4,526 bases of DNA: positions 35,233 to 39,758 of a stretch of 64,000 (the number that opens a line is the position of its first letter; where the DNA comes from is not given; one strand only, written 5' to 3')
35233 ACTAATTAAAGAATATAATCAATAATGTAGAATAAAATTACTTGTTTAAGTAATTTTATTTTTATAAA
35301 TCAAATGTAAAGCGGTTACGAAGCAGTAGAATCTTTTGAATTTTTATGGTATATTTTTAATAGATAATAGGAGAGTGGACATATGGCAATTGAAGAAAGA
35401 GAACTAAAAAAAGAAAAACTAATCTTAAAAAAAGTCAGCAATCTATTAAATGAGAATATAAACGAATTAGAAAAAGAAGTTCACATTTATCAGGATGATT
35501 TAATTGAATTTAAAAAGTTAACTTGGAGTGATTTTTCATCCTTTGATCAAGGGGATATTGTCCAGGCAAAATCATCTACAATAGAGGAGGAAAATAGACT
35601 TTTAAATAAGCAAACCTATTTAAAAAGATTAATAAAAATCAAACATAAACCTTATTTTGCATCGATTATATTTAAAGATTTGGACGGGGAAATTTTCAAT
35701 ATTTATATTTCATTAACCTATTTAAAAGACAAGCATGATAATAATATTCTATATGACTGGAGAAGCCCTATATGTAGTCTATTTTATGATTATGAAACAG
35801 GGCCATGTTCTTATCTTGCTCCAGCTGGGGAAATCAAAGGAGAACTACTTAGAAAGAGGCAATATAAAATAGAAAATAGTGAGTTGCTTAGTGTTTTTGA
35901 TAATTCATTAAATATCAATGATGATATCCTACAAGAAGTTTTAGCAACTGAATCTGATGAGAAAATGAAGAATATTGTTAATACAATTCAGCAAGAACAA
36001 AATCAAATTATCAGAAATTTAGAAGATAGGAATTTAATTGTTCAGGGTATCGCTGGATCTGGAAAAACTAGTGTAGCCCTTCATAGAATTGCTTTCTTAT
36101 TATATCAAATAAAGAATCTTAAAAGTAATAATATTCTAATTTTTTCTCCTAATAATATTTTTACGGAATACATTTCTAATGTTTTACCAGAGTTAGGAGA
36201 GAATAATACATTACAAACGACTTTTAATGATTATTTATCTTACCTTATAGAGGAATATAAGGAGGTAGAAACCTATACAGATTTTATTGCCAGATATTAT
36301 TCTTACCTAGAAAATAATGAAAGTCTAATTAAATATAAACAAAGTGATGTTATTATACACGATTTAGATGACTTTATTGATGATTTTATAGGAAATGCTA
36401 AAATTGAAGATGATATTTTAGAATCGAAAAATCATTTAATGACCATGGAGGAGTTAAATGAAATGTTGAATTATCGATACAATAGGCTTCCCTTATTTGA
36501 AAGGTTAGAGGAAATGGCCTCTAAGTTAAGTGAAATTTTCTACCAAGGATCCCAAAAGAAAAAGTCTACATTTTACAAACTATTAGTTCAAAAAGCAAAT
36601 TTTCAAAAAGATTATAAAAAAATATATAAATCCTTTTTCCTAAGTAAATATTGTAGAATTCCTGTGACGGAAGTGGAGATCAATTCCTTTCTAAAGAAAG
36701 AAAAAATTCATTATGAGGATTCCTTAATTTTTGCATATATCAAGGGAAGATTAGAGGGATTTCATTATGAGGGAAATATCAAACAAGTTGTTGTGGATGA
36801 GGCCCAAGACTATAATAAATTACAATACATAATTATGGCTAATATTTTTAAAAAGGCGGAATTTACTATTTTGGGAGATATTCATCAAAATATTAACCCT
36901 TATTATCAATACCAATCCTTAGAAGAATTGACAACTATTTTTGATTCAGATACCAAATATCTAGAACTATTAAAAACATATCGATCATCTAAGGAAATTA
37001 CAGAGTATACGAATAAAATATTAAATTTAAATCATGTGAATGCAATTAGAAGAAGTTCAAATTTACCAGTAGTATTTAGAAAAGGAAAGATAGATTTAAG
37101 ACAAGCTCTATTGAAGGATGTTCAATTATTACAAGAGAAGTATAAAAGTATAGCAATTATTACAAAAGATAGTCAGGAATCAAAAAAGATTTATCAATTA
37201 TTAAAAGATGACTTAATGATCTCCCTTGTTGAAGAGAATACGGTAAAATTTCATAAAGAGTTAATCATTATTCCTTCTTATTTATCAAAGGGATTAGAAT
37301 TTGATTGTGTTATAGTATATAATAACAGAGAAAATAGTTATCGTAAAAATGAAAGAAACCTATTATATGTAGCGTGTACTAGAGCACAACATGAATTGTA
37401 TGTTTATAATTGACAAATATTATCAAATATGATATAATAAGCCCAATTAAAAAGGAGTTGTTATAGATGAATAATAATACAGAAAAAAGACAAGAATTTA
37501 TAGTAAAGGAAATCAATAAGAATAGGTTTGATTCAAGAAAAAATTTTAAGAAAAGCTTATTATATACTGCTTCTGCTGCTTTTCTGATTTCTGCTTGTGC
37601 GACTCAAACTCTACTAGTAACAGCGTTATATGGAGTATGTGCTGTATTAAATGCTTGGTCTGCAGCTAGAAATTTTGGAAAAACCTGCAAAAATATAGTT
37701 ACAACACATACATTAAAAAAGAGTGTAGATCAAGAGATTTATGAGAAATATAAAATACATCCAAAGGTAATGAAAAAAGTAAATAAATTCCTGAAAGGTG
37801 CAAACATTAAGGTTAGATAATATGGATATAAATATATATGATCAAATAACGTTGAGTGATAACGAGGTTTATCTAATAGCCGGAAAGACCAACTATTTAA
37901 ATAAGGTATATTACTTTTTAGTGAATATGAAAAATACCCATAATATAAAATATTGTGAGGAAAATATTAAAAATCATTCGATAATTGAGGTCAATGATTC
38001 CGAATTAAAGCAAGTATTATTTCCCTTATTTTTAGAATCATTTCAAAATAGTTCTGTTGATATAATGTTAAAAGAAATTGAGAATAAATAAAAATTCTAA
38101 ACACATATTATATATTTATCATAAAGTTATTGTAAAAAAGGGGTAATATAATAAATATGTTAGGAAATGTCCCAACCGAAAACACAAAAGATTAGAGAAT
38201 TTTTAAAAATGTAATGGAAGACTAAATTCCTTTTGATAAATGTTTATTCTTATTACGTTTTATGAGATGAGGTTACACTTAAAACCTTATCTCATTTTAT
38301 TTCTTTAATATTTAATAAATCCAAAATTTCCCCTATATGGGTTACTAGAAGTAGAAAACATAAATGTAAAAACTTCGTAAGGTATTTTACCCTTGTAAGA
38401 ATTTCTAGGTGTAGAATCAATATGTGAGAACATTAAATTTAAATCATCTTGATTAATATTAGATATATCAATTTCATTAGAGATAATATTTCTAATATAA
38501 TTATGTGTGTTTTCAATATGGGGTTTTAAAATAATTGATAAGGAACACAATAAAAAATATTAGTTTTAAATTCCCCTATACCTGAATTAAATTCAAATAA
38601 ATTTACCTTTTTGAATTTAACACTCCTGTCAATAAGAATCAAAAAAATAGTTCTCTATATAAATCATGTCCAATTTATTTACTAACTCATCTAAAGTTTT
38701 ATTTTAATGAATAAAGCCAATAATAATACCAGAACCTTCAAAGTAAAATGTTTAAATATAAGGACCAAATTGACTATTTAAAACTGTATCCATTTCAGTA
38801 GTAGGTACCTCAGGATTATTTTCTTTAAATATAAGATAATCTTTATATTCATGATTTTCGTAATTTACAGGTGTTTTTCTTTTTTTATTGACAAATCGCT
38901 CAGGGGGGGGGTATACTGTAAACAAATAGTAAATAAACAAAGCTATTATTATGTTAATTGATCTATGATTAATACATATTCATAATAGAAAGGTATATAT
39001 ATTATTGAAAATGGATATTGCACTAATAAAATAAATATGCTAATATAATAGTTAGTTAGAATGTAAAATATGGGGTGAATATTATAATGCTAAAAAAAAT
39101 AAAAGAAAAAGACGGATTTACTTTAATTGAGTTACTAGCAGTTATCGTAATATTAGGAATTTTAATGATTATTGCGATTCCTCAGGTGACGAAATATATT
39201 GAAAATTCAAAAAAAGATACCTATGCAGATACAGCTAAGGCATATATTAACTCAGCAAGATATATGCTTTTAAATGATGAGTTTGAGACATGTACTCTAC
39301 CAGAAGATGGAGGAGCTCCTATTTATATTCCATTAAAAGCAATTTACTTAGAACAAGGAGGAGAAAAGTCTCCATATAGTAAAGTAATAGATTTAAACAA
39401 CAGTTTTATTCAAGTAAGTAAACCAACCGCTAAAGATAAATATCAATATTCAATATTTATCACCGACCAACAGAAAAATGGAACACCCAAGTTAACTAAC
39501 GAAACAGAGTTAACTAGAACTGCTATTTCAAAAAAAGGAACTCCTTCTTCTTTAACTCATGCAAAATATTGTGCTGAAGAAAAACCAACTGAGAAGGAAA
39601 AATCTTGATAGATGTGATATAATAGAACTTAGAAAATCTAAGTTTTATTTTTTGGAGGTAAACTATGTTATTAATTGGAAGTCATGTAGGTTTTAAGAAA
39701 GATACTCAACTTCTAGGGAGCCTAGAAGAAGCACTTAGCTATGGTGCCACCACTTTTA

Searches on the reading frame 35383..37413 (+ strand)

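Call 70: search_protein_families(library=pfam, proteins=[window:35383-37413:+], max_evalue=0.05)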
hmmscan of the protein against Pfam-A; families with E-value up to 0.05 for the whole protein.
window:35383-37413:+ (676 aa): 12 families
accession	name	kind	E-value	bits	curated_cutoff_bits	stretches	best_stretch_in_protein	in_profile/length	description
PF00580.27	UvrD-helicase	-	1.3e-12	48.5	23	1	203-504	2-252/271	UvrD/REP helicase N-terminal domain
PF13538.12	UvrD_C_2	-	1.9e-11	44.1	27.4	1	631-675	6-52/52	UvrD-like helicase C-terminal domain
PF13245.12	AAA_19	-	4e-09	37.2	25.1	1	206-504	1-130/134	AAA domain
PF01443.25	Viral_helicase1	-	2.2e-08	34.6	21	1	601-676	151-228/228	Viral superfamily 1 RNA helicase core domain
PF13361.12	UvrD_C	-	2.4e-07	31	25.6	2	629-674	289-345/350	UvrD-like helicase C-terminal domain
PF00270.35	DEAD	-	2.7e-06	27.7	26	1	205-280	3-77/167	DEAD/DEAH box helicase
PF02562.22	PhoH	-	5.6e-06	26.4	27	0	200-257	3-58/205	PhoH-like protein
PF09848.15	SLFN-g3_helicase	-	0.0021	17.8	24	0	217-284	3-66/354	Schlafen group 3, DNA/RNA helicase domain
PF04851.21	ResIII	-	0.0066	16.8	22.5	1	203-327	5-132/164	Type III restriction enzyme, res subunit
PF13604.12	AAA_30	-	0.018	15.2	27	0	203-231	3-34/191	AAA domain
PF13086.12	AAA_11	-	0.046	13.9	27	0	204-267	4-71/257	AAA domain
PF25199.1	nSTAND_NTPase5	-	0.048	13.9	34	0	198-258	24-80/145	Novel STAND NTPase 5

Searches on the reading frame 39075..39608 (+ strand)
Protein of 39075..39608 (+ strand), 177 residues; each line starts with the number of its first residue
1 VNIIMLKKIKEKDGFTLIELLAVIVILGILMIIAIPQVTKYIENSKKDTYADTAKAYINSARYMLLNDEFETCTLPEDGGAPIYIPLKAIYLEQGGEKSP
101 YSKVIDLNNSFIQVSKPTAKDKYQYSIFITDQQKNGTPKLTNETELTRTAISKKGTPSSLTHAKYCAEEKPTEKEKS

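Call 52: search_protein_families(library=pfam, proteins=[window:39075-39608:+], max_evalue=0.01)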
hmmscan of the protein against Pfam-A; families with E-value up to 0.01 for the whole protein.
window:39075-39608:+ (177 aa): 1 family
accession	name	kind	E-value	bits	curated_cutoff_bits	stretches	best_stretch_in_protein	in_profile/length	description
PF07963.17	N_methyl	-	2.3e-07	30.5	21.2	1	13-35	5-27/27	Prokaryotic N-terminal methylation motif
